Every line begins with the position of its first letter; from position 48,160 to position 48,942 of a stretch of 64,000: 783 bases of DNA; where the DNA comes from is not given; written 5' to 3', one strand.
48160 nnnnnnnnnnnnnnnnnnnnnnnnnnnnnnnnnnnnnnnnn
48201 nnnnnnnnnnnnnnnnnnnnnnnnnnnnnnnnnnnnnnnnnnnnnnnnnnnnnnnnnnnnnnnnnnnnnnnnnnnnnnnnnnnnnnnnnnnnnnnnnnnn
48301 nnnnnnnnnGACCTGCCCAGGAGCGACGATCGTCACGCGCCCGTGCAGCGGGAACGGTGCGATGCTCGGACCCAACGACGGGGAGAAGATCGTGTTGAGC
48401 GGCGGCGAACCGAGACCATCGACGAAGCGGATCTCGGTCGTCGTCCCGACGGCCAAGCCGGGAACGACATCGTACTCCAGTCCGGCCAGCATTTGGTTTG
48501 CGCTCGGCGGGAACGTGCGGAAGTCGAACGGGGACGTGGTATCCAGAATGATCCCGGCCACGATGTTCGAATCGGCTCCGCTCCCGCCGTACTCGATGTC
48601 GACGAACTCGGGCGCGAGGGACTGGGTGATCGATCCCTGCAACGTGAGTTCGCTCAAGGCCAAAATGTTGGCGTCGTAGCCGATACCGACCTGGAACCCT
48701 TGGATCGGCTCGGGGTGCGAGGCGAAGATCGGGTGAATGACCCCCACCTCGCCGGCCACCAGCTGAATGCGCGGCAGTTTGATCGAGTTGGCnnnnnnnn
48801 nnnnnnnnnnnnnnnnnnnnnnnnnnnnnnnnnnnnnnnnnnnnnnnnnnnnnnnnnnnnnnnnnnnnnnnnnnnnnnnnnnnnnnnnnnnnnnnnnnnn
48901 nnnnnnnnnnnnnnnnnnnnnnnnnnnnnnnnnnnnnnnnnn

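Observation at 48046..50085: Scaffoldin-like protein combining PKD, a cohesin-like domain and a dockerin-like tail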

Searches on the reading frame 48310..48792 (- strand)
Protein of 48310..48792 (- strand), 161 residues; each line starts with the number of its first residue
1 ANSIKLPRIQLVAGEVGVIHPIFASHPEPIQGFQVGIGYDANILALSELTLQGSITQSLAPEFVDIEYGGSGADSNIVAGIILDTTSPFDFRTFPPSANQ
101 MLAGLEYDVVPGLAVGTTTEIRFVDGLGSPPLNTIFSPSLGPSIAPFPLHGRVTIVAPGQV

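Call 14: find_homologous_proteins(query=window:48310-48792:-, max_evalue=0.01)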
Query seq(161 aa): 55 candidates shared short words with the query, none scored E <= 0.01.

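Call 17: search_solved_structures(query=A2, max_evalue=10, show_alignments=3)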
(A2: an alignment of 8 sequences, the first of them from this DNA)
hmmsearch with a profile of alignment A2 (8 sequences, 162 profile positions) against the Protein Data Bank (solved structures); distinct sequences matched with E-value up to 10: 3.
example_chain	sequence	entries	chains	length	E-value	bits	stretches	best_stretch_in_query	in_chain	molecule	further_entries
5g5d_A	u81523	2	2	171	0.25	14.4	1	4-50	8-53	CELLULOSOME ANCHORING PROTEIN COHESIN REGION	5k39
5lxv_A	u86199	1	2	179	0.34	14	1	23-81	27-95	Scaffoldin C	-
9wav_A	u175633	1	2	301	1.4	12.1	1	28-88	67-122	Munia coronavirus HKU13 Main Proteinase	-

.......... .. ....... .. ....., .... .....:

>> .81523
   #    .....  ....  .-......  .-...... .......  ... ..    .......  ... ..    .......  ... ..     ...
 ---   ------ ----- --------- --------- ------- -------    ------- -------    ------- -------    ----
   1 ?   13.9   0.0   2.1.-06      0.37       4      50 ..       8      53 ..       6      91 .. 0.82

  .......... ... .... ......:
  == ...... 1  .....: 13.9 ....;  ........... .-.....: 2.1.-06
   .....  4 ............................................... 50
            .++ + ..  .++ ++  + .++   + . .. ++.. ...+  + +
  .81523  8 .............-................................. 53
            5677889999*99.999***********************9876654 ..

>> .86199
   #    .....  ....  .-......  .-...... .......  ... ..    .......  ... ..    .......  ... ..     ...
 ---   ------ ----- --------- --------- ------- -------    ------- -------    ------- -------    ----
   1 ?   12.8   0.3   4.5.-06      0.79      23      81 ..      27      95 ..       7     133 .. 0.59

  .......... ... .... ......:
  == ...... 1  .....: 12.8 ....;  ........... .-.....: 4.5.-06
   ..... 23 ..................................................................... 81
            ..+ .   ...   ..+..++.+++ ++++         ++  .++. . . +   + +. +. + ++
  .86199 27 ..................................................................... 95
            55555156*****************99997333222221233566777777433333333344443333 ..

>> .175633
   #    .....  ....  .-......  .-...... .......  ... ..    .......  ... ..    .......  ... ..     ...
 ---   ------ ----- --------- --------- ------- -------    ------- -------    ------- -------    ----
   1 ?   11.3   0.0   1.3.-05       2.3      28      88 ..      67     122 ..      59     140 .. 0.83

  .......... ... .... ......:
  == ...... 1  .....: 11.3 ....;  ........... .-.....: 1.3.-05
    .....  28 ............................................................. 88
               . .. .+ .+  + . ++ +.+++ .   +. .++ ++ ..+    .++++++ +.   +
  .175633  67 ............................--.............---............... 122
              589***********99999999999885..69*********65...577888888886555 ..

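Call 26: search_protein_representatives(alignment_id=A2)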
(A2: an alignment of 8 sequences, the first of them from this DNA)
Query: 8 sequences, 162 profile positions. Proteins with E-value up to 0.001 (for the whole library): 1033; up to 1e-10: 497; up to 1e-30: 100. The best 150 are listed.
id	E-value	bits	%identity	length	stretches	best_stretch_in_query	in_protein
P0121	3.3e-95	332.7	-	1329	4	7-158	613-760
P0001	2.6e-69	248.6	-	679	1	1-161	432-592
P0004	5.7e-64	231.2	-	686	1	2-161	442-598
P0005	1.3e-60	220.2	-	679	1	1-160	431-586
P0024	6.7e-57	208.2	-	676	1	1-162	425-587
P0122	2.1e-56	206.6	-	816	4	15-156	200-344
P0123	4.8e-50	185.9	-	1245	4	27-157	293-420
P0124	2.2e-49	183.8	-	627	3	23-148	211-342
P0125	3.3e-49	183.2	-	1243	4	21-158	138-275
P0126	5.8e-49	182.4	-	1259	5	27-146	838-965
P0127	2.1e-48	180.6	-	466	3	3-160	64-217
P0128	2.4e-48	180.4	-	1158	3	3-157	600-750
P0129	2.6e-48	180.3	-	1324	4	2-157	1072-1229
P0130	2.9e-47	176.8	-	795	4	27-154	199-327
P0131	3.7e-47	176.5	-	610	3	22-144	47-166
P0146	4.2e-41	156.8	-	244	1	3-157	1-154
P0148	2.8e-39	150.9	-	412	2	11-155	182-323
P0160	4.4e-37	143.8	-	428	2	3-158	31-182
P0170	2.0e-35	138.4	-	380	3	25-157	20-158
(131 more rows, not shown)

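Call 27: search_protein_families(library=pfam, proteins=[P0121, P0122, P0124, P0126, P0127, P0131, P0146, P0160, P0170, P0148], max_evalue=0.1)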
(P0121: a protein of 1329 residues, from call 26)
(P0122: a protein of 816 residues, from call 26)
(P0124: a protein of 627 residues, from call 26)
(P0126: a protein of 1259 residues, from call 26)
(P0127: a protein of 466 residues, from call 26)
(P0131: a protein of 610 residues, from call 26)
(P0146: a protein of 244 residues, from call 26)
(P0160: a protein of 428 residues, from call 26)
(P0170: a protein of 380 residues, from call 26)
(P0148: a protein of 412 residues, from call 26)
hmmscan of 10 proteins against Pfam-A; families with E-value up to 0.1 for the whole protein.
P0121 (1329 aa): 10 families
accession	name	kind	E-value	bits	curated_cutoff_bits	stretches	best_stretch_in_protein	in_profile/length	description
PF13517.12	FG-GAP_3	-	6.8e-28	97.5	26.9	4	283-343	1-61/61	FG-GAP-like repeat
PF13205.12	Big_5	-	1.3e-22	80.9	23.6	2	35-133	5-103/105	Bacterial Ig-like domain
PF00963.24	Cohesin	-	9.8e-06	26.3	24.1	0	1022-1051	92-121/139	Cohesin domain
PF01839.29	FG-GAP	-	1.6e-05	25.1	22.1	1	572-592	4-24/37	FG-GAP repeat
PF04234.18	CopC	-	0.0017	19.8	23.3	0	36-97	3-45/92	CopC domain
PF01835.25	MG2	-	0.0025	18.6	32.8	0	1023-1046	59-82/96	MG2 domain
PF15418.12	DUF4625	-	0.0041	17.8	27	0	1172-1200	84-112/131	Domain of unknown function (DUF4625)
PF00404.24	Dockerin_1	-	0.02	15.5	22.9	0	1245-1292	2-49/57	Dockerin type I domain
PF20009.4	GEVED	-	0.027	15.7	24.4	0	1167-1206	18-57/78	GEVED domain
PF10633.15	NPCBM_assoc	-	0.098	13.3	24.4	0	1016-1045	46-74/78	NPCBM-associated, NEW3 domain of alpha-galactosidase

P0122 (816 aa): 0 families

P0124 (627 aa): 1 family
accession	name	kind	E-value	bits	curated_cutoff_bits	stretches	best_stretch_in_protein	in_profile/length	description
PF00404.24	Dockerin_1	-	2.4e-05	24.9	22.9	1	543-595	2-56/57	Dockerin type I domain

P0126 (1259 aa): 3 families
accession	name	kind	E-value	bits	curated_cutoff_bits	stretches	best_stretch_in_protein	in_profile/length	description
PF00404.24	Dockerin_1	-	9.5e-05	23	22.9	1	1170-1221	2-51/57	Dockerin type I domain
PF21959.2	DUF6923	-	0.039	14.2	27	0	122-224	95-202/234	Repeat of unknown function (DUF6923)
PF00963.24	Cohesin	-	0.097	13.3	24.1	0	286-356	6-76/139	Cohesin domain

P0127 (466 aa): 2 families
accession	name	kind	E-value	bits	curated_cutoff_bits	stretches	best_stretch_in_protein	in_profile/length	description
PF00404.24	Dockerin_1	-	0.00016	22.2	22.9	1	384-437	2-56/57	Dockerin type I domain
PF01835.25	MG2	-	0.0018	19.1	32.8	0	2-23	62-83/96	MG2 domain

P0131 (610 aa): 1 family
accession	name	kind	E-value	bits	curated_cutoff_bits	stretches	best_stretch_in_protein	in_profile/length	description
PF00404.24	Dockerin_1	-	0.0021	18.7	22.9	1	525-577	2-56/57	Dockerin type I domain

P0146 (244 aa): 1 family
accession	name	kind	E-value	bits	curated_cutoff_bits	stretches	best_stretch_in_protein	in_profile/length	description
PF00404.24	Dockerin_1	-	0.0016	19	22.9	1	163-208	2-48/57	Dockerin type I domain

P0160 (428 aa): 0 families

P0170 (380 aa): 0 families

P0148 (412 aa): 0 families

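Call 32: search_solved_structures(query=A3, max_evalue=10, show_alignments=3)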
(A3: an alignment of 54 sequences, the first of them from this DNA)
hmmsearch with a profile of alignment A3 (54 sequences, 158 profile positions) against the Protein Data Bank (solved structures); distinct sequences matched with E-value up to 10: 19.
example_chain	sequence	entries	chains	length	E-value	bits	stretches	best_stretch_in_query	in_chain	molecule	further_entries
3l8q_A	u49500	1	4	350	0.00012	25.1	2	5-46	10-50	Cellulosomal scaffoldin adaptor protein B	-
4uyp_A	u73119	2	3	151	0.00023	24.1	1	6-124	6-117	Cellulosomal scaffoldin anchoring protein C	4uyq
5lxv_A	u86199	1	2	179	0.00034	23.6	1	3-122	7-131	Scaffoldin C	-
3kcp_A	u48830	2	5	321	0.035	17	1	3-122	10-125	Cellulosomal-scaffolding protein A | Cellulosome anchoring protein cohesin region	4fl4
5nrm_A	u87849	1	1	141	0.063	16.2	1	4-122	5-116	Endoglucanase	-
5nrk_A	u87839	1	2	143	0.066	16.1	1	4-122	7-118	Endoglucanase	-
1zv9_A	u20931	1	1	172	0.069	16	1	5-46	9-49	Cellulosomal scaffoldin adaptor protein B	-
1qzn_A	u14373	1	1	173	0.07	16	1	5-46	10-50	cellulosomal scaffoldin adaptor protein B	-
3f2l_A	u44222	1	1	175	0.072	16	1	5-46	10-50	Cellulosomal scaffoldin adaptor protein B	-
3bwz_A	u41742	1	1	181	0.08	15.8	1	5-46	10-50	Cellulosomal scaffoldin adaptor protein B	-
2xdh_A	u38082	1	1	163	0.097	15.6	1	4-57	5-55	COHESIN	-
4u3s_A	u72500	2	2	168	0.15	14.9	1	4-47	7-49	Cellulosomal scaffoldin adaptor protein B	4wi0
5g5d_A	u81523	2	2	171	0.27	14.1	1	4-46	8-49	CELLULOSOME ANCHORING PROTEIN COHESIN REGION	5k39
5n5p_A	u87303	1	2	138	0.28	14.1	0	90-123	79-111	Putative cellulosomal scaffoldin protein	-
4p94_A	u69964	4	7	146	0.42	13.5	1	25-89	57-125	Conserved flagellar protein F | Flagellar biosynthesis protein FlaF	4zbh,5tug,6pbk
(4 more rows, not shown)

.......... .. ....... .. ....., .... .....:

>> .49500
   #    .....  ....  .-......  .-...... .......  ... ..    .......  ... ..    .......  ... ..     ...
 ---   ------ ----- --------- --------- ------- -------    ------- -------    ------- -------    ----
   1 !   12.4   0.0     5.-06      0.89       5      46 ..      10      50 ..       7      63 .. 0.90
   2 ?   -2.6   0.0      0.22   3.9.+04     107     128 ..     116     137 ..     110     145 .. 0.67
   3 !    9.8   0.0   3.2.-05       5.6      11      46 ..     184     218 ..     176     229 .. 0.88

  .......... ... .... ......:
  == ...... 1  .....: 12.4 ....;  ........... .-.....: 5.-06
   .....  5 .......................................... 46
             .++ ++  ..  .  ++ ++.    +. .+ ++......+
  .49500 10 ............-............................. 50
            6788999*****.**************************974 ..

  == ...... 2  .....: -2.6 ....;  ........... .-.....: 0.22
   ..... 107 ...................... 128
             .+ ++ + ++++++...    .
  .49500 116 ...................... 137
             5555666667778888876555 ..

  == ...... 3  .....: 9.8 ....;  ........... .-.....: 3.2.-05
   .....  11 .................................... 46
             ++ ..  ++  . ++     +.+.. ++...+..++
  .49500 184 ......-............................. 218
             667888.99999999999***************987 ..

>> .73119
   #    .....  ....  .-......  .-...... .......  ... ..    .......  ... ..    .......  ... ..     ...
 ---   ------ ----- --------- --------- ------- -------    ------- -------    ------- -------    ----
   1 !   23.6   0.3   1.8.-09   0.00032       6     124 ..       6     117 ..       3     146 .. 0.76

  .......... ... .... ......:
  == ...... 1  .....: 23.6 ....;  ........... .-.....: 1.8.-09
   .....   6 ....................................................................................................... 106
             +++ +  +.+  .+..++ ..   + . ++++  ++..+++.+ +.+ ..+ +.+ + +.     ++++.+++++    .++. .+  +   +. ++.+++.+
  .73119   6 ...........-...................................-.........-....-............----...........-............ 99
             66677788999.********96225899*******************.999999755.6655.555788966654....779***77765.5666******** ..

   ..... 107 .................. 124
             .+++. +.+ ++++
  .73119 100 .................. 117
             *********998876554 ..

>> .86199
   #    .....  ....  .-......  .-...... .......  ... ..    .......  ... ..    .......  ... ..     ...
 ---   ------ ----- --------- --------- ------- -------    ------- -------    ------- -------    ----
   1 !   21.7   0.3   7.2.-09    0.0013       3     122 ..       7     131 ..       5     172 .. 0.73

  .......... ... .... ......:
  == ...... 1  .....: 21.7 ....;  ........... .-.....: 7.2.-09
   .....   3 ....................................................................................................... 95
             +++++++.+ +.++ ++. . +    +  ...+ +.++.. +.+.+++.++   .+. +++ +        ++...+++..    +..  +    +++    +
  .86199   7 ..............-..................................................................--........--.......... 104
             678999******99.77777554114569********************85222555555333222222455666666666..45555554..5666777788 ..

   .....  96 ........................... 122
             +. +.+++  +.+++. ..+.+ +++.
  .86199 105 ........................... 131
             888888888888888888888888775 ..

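Call 37: predict_structure(alignment_id=A3)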
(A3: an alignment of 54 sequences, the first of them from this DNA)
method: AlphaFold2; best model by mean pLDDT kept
length: 161 residues; sequences in the alignment: 54
mean_pLDDT: 97.0   pTM: 0.90
mean pLDDT of the five models: 97.0, 96.9, 96.6, 96.4, 96.2
residues with pLDDT >= 90: 157; 70-90: 4; 50-70: 0; < 50: 0
segments of 3 or more residues with pLDDT < 50: none
pLDDT, mean of each block of 10 residues (from residue 1): 98 98 98 98 98 98 97 97 94 97 99 98 95 95 97 96 76
secondary structure, 60 per line:
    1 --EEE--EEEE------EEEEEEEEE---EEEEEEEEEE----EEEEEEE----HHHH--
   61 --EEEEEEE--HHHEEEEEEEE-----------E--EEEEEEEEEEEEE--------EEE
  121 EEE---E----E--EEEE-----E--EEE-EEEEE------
elements in order: E3-5 E8-11 E18-26 E30-39 E44-50 H55-58 E63-69 E75-82 E97-109 E118-123 E135-138 E147-149 E151-155

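Call 39: fold_search(model_id=the predicted structure, library=pdb)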
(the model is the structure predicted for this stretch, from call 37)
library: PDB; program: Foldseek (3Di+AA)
matches with E <= 10: 1772; with E <= 0.001: 48
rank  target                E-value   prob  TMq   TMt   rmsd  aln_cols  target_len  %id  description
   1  5nrm_A                3.3e-07  1.00  0.72  0.81   2.8       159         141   14  Crystal structure of the sixth cohesin from Acetivibrio cellulolyticus' scaffoldin B in complex with Cel5 dockerin S51 (released 2018-01-31)
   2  5lxv_A                4.8e-07  1.00  0.66  0.62   5.6       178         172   15  Crystal structure of Ruminococcus flavefaciens scaffoldin C cohesin in complex with a dockerin from an uncharacterized (released 2016-10-19)
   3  5nrk_A                8.0e-07  1.00  0.71  0.80   2.9       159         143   14  Crystal structure of the sixth cohesin from Acetivibrio cellulolyticus' scaffoldin B in complex with Cel5 dockerin S15 (released 2018-01-31)
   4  6kgf_C                8.0e-07  1.00  0.67  0.72   4.0       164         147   15  Crystal structure of CaDoc0917(R16D)-CaCohA2 complex at pH 8.2 (released 2020-07-08)
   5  5lxv_C                8.4e-07  1.00  0.66  0.62   5.6       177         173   15  Crystal structure of Ruminococcus flavefaciens scaffoldin C cohesin in complex with a dockerin from an uncharacterized (released 2016-10-19)
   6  3ul4_A                8.8e-07  1.00  0.70  0.79   3.4       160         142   14  Crystal structure of Coh-OlpA(Cthe_3080)-Doc918(Cthe_0918) complex: A novel type I Cohesin-Dockerin complex from Clost (released 2012-11-28)
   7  2vn5_A                1.1e-06  1.00  0.68  0.76   3.5       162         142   16  The Clostridium cellulolyticum dockerin displays a dual binding mode for its cohesin partner (released 2008-05-20)
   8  6kgc_A                1.8e-06  1.00  0.69  0.76   3.5       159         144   16  Crystal structure of CaDoc0917(R49D)-CaCohA2 complex at pH 5.4 (released 2020-07-08)
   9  4dh2_C                2.0e-06  1.00  0.68  0.70   3.8       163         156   16  Crystal structure of Coh-OlpC(Cthe_0452)-Doc435(Cthe_0435) complex: A novel type I Cohesin-Dockerin complex from Clost (released 2012-11-28)
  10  6kgf_A                2.2e-06  1.00  0.69  0.76   3.7       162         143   14  Crystal structure of CaDoc0917(R16D)-CaCohA2 complex at pH 8.2 (released 2020-07-08)
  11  4fl4_I                2.3e-06  1.00  0.65  0.37   4.2       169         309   16  Scaffoldin conformation and dynamics revealed by a ternary complex from the Clostridium thermocellum cellulosome (released 2012-06-27)
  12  4dh2_A                2.5e-06  1.00  0.71  0.72   3.5       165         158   16  Crystal structure of Coh-OlpC(Cthe_0452)-Doc435(Cthe_0435) complex: A novel type I Cohesin-Dockerin complex from Clost (released 2012-11-28)
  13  4fl4_C                2.6e-06  1.00  0.66  0.37   4.2       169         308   15  Scaffoldin conformation and dynamics revealed by a ternary complex from the Clostridium thermocellum cellulosome (released 2012-06-27)
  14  6kge_A                2.7e-06  1.00  0.72  0.81   3.1       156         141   14  Crystal structure of CaDoc0917(R16D)-CaCohA2 complex at pH 5.5 (released 2020-07-08)
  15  4uyq_A                3.7e-06  1.00  0.68  0.76   4.1       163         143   15  High resolution structure of the third cohesin ScaC in complex with the ScaB dockerin with a mutation in the C-termina (released 2015-04-15)
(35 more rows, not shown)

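Call 40: search_protein_families(library=pfam, alignment_id=A3, max_evalue=1)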
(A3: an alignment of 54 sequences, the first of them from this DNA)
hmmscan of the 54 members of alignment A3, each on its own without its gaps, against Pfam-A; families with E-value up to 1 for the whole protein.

A. member 1, seq(161 aa): 0 families

B. families by the number of members that match (of 54 scanned): 10 families
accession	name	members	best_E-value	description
PF00963.24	Cohesin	12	4.4e-06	Cohesin domain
PF01835.25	MG2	2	0.068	MG2 domain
PF24107.1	DUF7382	1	0.0085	Domain of unknown function (DUF7382)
PF23619.1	Ig_VWA7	1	0.041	VWA7 Ig-like domain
PF15418.12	DUF4625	1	0.043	Domain of unknown function (DUF4625)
PF01024.24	Colicin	1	0.063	Colicin pore forming domain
PF10609.15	ParA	1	0.081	NUBPL iron-transfer P-loop NTPase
PF21949.1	NoBody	1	0.13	Negative regulator of P-body association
PF22208.1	Cas_Csm6_CARF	1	0.21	Cas_Csm6 CARF domain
PF01304.22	Gas_vesicle_C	1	0.39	Gas vesicles protein GVPc repeated domain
